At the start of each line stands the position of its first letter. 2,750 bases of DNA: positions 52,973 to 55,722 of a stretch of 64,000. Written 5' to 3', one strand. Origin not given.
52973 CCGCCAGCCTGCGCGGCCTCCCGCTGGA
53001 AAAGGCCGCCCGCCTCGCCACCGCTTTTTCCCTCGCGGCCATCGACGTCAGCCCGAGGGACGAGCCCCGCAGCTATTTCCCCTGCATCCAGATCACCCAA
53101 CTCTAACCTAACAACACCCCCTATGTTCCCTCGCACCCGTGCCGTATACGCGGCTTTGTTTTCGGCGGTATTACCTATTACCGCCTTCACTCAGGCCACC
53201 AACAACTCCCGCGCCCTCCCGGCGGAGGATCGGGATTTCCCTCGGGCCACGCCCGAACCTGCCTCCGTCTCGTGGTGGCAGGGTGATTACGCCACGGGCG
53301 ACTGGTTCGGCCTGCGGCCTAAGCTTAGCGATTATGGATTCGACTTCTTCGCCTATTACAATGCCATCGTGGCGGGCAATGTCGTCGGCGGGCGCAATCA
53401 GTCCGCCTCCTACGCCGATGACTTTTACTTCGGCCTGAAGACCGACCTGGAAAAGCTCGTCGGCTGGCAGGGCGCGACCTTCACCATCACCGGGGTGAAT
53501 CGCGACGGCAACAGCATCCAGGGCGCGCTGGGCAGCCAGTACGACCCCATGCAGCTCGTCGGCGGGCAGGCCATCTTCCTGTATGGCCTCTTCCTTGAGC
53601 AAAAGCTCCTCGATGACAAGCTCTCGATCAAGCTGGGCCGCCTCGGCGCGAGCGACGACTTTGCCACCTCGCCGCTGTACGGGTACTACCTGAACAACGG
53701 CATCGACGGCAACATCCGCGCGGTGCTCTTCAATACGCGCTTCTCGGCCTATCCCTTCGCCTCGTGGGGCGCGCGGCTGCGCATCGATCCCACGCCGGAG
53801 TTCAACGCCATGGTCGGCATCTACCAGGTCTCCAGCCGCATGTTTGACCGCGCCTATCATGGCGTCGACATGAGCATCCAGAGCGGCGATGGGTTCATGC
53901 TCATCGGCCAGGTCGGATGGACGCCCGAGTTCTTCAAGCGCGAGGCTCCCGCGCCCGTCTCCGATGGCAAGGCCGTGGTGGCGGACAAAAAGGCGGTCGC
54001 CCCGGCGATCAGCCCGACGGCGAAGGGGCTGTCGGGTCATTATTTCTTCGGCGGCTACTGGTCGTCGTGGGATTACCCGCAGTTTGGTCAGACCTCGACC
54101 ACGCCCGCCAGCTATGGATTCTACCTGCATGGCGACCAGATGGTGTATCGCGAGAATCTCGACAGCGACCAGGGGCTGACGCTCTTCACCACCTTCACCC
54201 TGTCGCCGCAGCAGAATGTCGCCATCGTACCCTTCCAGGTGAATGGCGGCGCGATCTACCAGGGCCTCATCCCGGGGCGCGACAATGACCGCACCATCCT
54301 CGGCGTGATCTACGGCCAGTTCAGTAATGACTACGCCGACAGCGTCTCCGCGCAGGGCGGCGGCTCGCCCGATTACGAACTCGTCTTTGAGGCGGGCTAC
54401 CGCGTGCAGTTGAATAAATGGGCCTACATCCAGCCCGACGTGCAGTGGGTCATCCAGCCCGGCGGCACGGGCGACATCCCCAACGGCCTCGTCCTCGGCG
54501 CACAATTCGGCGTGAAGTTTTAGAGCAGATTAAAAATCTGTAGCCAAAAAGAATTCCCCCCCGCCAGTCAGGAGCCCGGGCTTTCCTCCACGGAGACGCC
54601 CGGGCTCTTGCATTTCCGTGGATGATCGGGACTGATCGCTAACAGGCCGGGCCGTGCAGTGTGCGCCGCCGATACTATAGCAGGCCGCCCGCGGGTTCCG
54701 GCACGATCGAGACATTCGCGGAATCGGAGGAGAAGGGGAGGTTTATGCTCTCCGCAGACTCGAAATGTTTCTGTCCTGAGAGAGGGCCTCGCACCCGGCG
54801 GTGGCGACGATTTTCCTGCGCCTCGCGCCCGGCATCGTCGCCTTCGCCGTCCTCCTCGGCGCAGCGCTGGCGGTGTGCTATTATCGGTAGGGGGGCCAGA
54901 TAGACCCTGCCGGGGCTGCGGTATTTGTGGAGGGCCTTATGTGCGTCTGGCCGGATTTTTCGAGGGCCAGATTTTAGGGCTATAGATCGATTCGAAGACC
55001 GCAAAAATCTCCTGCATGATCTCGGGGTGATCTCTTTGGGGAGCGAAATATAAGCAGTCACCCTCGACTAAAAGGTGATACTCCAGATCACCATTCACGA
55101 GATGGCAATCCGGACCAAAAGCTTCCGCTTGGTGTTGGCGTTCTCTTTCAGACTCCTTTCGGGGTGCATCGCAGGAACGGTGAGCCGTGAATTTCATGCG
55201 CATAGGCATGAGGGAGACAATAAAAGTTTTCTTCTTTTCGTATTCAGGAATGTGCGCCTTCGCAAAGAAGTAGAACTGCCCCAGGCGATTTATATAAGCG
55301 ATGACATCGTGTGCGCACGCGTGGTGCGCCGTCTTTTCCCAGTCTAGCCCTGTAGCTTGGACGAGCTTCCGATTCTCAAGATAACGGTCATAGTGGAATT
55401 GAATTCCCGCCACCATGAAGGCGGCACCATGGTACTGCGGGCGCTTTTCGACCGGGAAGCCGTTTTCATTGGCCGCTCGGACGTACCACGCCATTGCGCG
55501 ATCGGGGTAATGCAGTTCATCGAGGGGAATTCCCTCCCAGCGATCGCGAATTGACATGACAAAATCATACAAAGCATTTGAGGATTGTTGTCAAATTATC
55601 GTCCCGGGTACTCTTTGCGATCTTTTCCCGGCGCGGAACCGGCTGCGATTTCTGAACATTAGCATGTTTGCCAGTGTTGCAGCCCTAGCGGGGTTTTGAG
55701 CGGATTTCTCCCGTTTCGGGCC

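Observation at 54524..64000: A defence and replication island follows the fructose locus. It may hold an undescribed defence system.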

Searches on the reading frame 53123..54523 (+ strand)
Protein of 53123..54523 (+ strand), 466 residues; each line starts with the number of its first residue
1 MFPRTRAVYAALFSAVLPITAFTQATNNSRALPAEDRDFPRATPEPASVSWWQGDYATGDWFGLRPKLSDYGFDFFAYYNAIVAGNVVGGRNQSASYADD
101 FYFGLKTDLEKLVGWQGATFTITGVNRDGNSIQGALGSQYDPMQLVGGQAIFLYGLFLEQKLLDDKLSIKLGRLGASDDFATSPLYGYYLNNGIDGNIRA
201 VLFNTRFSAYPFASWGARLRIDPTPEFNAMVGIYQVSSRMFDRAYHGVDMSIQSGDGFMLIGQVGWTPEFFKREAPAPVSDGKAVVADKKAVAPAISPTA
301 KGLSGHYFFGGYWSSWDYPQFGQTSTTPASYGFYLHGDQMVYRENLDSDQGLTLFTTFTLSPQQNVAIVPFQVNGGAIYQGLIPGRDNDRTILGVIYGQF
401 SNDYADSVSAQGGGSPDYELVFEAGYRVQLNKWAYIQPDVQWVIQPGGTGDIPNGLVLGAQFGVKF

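Call 24: find_related_loci(query=window:53123-54523:+, collection=genome_contigs, flank=10000)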
Query window:53123-54523:+ (466 aa) in genome_contigs; peptide patterns used: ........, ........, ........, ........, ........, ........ (x = any residue, [..] = any of these).
179 stretches matched a pattern; 88 encode a relative of the query (tblastn E <= 1e-3); the best 80 are kept; 80 distinct loci.
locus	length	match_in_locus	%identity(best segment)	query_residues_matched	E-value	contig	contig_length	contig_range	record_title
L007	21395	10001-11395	99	1-466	0e+0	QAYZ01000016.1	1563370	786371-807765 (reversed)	Spartobacteria bacterium LR76 LR76_contig_4_coverage:, whole genome shotgun sequence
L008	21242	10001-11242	65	50-466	0e+0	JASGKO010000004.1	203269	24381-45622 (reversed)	MAG: Chthoniobacteraceae bacterium isolate 5N596 JMF-2111-06-0005.ont.bin.596_3, whole genome shotgun sequence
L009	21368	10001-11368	57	15-466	1e-164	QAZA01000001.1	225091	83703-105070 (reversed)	Verrucomicrobia bacterium LW23 LW23_contig_1, whole genome shotgun sequence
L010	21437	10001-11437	53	1-466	8e-163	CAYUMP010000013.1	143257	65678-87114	MAG TPA_asm: uncultured Chthoniobacterales bacterium isolate SRP193066_co1_79 genome assembly, contig: NODE_165_length_1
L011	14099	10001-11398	54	17-466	2e-161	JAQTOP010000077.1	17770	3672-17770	MAG: Terrimicrobiaceae bacterium isolate STA_90 NODE_6048_length_17770_cov_7.808649_Sandtown_A, whole genome shotgun seq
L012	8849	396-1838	53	2-466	3e-159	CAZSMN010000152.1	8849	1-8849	MAG TPA_asm: uncultured Chthoniobacterales bacterium isolate SRP242652_co1_74 genome assembly, contig: NODE_6812_length_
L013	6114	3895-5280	52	7-466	2e-159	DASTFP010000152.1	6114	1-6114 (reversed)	MAG TPA_asm: Terrimicrobiaceae bacterium isolate SMAG_U7 k141_1243583, whole genome shotgun sequence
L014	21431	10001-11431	54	6-466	5e-158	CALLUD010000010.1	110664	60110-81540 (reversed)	MAG TPA_asm: uncultured Spartobacteria bacterium isolate SRR5251193_bin.80_CONCOCT_v1.1_MAG genome assembly, contig: ERZ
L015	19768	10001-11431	52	1-466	2e-157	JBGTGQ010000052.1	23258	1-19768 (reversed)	MAG: Terrimicrobiaceae bacterium isolate JTS-RE219 k141_10076070, whole genome shotgun sequence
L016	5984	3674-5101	53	13-466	1e-157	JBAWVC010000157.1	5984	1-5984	MAG: Verrucomicrobiota bacterium isolate ELA001 MAG001_157, whole genome shotgun sequence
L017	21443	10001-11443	52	3-466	2e-156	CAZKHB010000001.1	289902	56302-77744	MAG TPA_asm: uncultured Chthoniobacterales bacterium isolate SRP242652_co2_223 genome assembly, contig: NODE_19_length_2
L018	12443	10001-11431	52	6-466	2e-155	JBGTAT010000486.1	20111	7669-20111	MAG: Terrimicrobiaceae bacterium isolate JTS-AC8 k141_2110275, whole genome shotgun sequence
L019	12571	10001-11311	55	43-466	2e-155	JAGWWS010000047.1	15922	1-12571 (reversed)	MAG: Verrucomicrobia bacterium isolate REEB449 contig-150_6728, whole genome shotgun sequence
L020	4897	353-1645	54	39-466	8e-158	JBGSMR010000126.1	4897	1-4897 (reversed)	MAG: Chthoniobacterales bacterium isolate JTS-AC235 k141_4129961, whole genome shotgun sequence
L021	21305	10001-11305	55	40-466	5e-155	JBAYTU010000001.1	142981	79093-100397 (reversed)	MAG: Terrimicrobiaceae bacterium isolate SO_2016_LW3_16 scaffold00166_LW162_2016, whole genome shotgun sequence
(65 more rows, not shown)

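Call 29: search_protein_families(library=pfam, proteins=[L007:11714-12271:-, L007:12299-13414:-, L007:13465-19206:-, L007:19339-20757:-], max_evalue=0.001)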
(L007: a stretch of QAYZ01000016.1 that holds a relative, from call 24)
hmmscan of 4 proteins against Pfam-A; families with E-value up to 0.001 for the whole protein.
L007:11714-12271:- (185 aa): 0 families

L007:12299-13414:- (371 aa): 0 families

L007:13465-19206:- (1913 aa): 7 families
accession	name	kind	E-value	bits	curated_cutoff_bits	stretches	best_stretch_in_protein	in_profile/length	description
PF13385.13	Laminin_G_3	-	1.5e-23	84.1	27.6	1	1521-1685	2-150/151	Concanavalin A-like lectin/glucanases superfamily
PF22352.2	K319L-like_PKD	-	1e-17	64.3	27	2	1048-1113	13-84/84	K319L-like, PKD domain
PF05345.18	He_PIG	-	2.4e-13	50.8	24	1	1033-1114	11-96/96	Putative Ig domain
PF24517.2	CBM96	-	1.7e-08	34.9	26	0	1119-1209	3-90/164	Carbohydrate-binding module family 96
PF00801.26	PKD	-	2e-05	24.9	23.5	0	1705-1778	8-77/80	PKD domain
PF18911.6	PKD_4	-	0.00012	22.5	27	0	1698-1774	4-76/85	PKD domain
PF18981.6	InlK_D3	-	0.00013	22.5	25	0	1750-1769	42-61/75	Internalin K domain (D3/D4)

L007:19339-20757:- (472 aa): 2 families
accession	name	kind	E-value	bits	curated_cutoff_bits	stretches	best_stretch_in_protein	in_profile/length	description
PF13347.12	MFS_2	-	1e-67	229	27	1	23-453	1-425/427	MFS/sugar transport protein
PF07690.21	MFS_1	-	1.8e-16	60.4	33.4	1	42-365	18-318/347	Major Facilitator Superfamily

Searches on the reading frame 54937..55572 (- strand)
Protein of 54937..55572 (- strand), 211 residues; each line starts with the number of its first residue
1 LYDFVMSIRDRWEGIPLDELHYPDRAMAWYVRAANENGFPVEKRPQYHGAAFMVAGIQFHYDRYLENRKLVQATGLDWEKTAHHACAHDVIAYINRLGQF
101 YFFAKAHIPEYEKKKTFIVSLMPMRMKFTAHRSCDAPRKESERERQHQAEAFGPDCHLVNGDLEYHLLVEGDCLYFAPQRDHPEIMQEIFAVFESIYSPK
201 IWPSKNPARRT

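Call 3: search_protein_families(library=pfam, proteins=[window:54937-55572:-], max_evalue=0.01)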
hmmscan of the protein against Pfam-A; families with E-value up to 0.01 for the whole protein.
window:54937-55572:- (211 aa): 0 families

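Call 9: search_protein_families(library=padloc, proteins=[window:54937-55572:-], max_evalue=0.01)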
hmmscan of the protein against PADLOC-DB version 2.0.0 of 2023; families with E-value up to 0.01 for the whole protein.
window:54937-55572:- (211 aa): 0 families

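Call 10: search_protein_families(library=ncbifam, proteins=[window:54937-55572:-], max_evalue=0.01)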
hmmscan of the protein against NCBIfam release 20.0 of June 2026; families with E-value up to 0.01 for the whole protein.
window:54937-55572:- (211 aa): 0 families

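Call 11: search_protein_families(library=phrogs, proteins=[window:54937-55572:-], max_evalue=0.01)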
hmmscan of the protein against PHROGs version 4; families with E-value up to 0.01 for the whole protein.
window:54937-55572:- (211 aa): 0 families

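Call 57: find_homologous_proteins(query=window:54937-55557:-, max_evalue=0.001)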
Query window:54937-55557:- (206 aa): 3 proteins with E <= 0.001 among 27 candidates.
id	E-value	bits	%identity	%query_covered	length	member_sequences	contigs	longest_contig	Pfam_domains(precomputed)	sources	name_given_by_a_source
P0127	8.5e-142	488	100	100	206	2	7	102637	-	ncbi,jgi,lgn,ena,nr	ncbi:MAG: hypothetical protein BGO12_13080 [Verrucomicrobia bacterium 61-8]|nr:hypothetical protein 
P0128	6.6e-27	113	34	89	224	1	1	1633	-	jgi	jgi:hypothetical protein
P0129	4.0e-12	64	29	71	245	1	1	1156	-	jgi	jgi:hypothetical protein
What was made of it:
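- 54937..55557 (-): 206-aa near-orphan gene, a strain-specific insertion of foreign composition. Possible HEPN-like fold; weak lead only. Only 2 remote homologues among 5.8 billion proteins (call 57).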

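Call 91: predict_structure(alignment_id=A4)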
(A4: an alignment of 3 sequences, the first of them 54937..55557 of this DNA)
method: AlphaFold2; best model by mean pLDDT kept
length: 206 residues; sequences in the alignment: 3
mean_pLDDT: 67.3   pTM: 0.67
mean pLDDT of the five models: 67.3, 54.3, 52.0, 51.2, 48.7
residues with pLDDT >= 90: 1; 70-90: 107; 50-70: 52; < 50: 46
segments of 3 or more residues with pLDDT < 50: 71-74, 117-135, 137-148, 196-206
pLDDT, mean of each block of 10 residues (from residue 1): 84 87 87 77 84 87 72 55 74 73 62 51 36 44 46 68 64 81 82 54 34
secondary structure, 60 per line:
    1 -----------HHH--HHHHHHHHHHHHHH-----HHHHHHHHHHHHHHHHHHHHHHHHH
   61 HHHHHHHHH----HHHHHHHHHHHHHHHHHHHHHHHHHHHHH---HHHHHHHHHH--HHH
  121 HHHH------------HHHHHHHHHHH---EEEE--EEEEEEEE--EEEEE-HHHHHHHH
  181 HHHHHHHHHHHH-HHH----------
elements in order: H17-30 H36-69 H74-102 H106-115 H118-124 H137-147 E151-154 E157-164 E167-171 H173-192
